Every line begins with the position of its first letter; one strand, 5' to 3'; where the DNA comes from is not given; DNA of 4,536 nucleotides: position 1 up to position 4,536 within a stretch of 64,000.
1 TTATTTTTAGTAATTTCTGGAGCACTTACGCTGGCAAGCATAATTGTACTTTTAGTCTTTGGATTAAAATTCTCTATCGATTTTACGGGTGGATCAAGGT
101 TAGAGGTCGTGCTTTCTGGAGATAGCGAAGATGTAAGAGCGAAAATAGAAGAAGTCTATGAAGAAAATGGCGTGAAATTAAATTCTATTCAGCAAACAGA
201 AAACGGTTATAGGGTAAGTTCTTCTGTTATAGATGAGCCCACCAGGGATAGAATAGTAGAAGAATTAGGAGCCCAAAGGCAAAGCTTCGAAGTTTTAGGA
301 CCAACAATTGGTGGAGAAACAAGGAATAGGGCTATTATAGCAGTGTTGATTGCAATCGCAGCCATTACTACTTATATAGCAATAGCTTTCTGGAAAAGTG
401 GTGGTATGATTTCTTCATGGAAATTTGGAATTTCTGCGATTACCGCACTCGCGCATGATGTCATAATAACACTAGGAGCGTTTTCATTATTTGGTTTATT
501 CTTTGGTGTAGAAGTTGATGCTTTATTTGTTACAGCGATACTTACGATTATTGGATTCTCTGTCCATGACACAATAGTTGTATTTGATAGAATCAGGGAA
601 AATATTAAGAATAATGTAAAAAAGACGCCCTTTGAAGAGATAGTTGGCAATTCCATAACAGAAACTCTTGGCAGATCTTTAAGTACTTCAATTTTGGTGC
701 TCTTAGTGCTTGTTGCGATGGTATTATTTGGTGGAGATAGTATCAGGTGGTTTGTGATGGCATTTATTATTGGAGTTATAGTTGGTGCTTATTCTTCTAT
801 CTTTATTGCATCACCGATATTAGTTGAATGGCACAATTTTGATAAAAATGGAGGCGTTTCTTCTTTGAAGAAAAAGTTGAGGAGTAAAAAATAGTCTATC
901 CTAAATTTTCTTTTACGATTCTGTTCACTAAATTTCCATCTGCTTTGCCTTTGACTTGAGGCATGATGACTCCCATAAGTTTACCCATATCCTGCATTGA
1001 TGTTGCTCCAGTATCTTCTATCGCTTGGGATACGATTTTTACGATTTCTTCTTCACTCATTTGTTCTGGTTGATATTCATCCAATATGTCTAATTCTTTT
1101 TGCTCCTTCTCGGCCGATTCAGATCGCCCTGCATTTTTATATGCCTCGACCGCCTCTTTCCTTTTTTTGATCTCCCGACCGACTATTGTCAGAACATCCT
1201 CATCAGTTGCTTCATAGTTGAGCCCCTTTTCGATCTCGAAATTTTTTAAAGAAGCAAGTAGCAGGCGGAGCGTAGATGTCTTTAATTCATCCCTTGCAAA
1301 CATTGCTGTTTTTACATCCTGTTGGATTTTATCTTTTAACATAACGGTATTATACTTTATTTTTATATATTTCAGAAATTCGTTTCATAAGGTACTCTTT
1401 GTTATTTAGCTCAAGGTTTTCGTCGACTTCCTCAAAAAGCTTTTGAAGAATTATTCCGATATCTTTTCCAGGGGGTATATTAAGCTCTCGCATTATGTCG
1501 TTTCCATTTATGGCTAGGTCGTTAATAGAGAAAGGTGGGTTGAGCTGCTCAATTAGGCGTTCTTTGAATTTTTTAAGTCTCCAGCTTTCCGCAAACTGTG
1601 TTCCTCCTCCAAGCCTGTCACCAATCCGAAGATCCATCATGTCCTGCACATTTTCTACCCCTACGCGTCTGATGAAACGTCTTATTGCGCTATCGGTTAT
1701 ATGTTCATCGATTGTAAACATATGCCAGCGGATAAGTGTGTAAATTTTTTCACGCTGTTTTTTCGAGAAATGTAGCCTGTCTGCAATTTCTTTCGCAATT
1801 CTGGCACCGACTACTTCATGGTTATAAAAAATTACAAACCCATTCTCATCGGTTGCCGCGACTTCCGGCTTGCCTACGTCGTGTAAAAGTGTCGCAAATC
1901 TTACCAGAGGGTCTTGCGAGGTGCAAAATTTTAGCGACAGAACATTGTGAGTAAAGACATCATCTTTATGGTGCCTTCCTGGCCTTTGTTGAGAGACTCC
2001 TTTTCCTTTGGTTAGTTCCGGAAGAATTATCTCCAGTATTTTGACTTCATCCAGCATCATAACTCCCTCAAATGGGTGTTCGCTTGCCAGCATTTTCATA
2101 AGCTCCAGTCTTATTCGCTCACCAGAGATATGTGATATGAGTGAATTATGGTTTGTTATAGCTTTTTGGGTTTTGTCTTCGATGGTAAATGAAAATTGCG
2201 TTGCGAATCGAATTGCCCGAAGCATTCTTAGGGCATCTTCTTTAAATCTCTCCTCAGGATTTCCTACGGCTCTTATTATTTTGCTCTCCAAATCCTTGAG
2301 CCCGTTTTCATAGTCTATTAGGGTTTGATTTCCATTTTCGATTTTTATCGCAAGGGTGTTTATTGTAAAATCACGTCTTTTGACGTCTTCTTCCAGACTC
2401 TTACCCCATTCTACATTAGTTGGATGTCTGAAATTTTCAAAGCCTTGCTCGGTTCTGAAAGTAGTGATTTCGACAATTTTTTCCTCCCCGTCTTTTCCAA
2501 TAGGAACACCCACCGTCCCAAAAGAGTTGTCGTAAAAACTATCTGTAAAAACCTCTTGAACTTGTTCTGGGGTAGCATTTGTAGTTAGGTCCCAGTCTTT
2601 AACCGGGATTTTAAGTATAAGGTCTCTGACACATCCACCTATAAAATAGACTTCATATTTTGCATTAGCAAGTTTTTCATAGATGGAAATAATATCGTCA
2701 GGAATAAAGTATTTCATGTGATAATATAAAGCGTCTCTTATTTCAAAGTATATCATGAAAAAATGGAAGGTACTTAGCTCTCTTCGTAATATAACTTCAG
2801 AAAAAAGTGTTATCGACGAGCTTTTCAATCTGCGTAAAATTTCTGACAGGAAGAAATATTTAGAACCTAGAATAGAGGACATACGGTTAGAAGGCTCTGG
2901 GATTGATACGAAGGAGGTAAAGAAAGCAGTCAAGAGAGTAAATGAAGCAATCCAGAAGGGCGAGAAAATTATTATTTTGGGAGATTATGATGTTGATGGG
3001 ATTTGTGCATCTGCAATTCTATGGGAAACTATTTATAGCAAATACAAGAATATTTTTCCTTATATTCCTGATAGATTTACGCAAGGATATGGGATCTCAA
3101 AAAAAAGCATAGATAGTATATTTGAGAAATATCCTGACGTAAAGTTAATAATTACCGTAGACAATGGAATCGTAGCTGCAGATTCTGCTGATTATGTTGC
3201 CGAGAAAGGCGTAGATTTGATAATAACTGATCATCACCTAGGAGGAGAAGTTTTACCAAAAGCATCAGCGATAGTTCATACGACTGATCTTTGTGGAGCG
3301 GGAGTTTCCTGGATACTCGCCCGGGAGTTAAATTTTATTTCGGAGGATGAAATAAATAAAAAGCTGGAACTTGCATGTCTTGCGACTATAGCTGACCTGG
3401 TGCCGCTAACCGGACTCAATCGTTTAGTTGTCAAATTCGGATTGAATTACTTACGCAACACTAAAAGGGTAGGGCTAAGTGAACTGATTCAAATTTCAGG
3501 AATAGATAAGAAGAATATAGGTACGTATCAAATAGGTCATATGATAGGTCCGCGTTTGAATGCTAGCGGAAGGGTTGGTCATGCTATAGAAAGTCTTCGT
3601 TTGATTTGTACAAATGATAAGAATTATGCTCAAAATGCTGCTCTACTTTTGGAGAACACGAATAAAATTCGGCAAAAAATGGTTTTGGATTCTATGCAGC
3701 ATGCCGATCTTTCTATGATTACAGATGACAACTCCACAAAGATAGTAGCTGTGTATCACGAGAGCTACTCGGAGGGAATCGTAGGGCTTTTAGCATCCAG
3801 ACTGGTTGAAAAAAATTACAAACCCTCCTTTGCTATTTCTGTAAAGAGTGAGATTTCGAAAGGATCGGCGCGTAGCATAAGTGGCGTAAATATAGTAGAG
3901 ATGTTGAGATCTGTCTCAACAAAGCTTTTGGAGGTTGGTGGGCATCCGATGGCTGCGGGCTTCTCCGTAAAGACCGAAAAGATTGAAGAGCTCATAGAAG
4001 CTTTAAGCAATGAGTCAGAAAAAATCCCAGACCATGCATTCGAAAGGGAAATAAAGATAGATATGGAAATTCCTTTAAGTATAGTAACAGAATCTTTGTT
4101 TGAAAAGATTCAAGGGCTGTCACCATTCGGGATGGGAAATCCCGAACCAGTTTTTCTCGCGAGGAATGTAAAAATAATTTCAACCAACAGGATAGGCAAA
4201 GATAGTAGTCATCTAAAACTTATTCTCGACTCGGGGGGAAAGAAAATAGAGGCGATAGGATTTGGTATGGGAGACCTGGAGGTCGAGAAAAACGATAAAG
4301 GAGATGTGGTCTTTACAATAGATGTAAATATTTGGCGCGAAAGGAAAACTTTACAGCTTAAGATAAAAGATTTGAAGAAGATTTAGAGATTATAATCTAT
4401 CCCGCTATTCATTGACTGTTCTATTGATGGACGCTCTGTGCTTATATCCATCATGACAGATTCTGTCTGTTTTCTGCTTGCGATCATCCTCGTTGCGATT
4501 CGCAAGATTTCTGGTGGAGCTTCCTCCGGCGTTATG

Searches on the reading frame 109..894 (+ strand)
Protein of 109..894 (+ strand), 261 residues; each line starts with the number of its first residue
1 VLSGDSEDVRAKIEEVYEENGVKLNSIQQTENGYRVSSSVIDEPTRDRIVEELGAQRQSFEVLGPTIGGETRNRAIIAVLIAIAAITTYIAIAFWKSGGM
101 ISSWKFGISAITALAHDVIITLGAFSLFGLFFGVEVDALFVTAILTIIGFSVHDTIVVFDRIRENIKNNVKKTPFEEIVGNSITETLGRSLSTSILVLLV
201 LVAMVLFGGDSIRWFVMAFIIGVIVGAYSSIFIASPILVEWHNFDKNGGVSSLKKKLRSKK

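Call 59: search_protein_families(library=pfam, proteins=[window:109-894:+], max_evalue=0.001)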
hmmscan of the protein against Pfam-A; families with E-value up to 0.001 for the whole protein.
window:109-894:+ (261 aa): 1 family
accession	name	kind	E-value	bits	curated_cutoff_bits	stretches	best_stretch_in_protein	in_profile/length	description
PF02355.23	SecD_SecF_C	-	7.1e-56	189.1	20.5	1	55-242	13-187/189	Protein export membrane protein SecD/SecF, C-terminal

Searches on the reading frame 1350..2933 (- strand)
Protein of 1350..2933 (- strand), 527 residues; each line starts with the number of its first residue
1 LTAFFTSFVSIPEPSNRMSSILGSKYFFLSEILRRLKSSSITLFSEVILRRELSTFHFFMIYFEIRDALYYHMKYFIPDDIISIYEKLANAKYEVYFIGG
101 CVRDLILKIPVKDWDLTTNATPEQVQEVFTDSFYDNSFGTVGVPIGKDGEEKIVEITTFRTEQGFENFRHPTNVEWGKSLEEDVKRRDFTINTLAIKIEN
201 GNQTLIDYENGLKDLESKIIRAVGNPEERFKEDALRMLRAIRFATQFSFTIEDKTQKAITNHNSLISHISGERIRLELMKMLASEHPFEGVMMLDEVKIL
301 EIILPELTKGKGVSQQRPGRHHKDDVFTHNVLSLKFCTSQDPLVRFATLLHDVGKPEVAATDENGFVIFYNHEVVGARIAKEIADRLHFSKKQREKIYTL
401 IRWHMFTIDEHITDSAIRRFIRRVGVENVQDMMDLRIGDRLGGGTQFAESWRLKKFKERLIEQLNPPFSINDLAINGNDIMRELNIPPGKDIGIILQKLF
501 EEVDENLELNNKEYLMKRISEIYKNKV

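Call 59: search_protein_families(library=pfam, proteins=[window:1350-2933:-], max_evalue=0.001)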
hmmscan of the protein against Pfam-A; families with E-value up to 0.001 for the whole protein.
window:1350-2933:- (527 aa): 4 families
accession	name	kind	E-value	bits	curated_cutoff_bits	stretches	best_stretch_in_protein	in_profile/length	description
PF01743.26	PolyA_pol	-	1.8e-35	122.4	23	1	95-221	1-126/126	Poly A polymerase head domain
PF12627.12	PolyA_pol_RNAbd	-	7.1e-19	67.8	22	1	249-308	2-61/64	Probable RNA and SrmB- binding site of polymerase A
PF01966.28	HD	-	5.2e-10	40.1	22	1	343-409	26-90/116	HD domain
PF13735.12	tRNA_NucTran2_2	-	6e-08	33.2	27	1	387-517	31-147/149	tRNA nucleotidyltransferase domain 2 putative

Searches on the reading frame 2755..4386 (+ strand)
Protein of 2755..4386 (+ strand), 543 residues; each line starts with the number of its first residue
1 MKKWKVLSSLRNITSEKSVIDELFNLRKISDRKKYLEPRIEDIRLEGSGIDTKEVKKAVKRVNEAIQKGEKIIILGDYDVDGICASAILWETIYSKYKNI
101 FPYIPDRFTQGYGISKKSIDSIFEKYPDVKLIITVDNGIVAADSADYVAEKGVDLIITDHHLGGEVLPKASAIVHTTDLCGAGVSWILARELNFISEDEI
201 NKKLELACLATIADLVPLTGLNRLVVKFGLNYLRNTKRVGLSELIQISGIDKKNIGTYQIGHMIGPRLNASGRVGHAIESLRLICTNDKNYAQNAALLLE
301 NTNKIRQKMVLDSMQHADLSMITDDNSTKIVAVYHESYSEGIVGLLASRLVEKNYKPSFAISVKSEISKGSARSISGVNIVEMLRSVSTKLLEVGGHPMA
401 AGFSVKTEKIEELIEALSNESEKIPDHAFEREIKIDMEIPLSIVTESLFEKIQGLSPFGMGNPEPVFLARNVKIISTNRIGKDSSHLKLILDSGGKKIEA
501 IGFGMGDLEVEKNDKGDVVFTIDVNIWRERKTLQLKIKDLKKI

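Call 59: search_protein_families(library=pfam, proteins=[window:2755-4386:+], max_evalue=0.001)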
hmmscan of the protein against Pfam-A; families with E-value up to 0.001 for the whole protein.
window:2755-4386:+ (543 aa): 3 families
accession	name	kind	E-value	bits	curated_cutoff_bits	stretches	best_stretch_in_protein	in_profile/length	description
PF17768.7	RecJ_OB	-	1.2e-32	112.6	27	1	435-539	1-107/107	RecJ OB domain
PF01368.27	DHH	-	8.2e-20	71.8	28.1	1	71-208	1-122/125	DHH family, N-terminal domain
PF02272.25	DHHA1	-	4.3e-15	56.4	25.9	1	329-419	3-98/102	DHHA1 domain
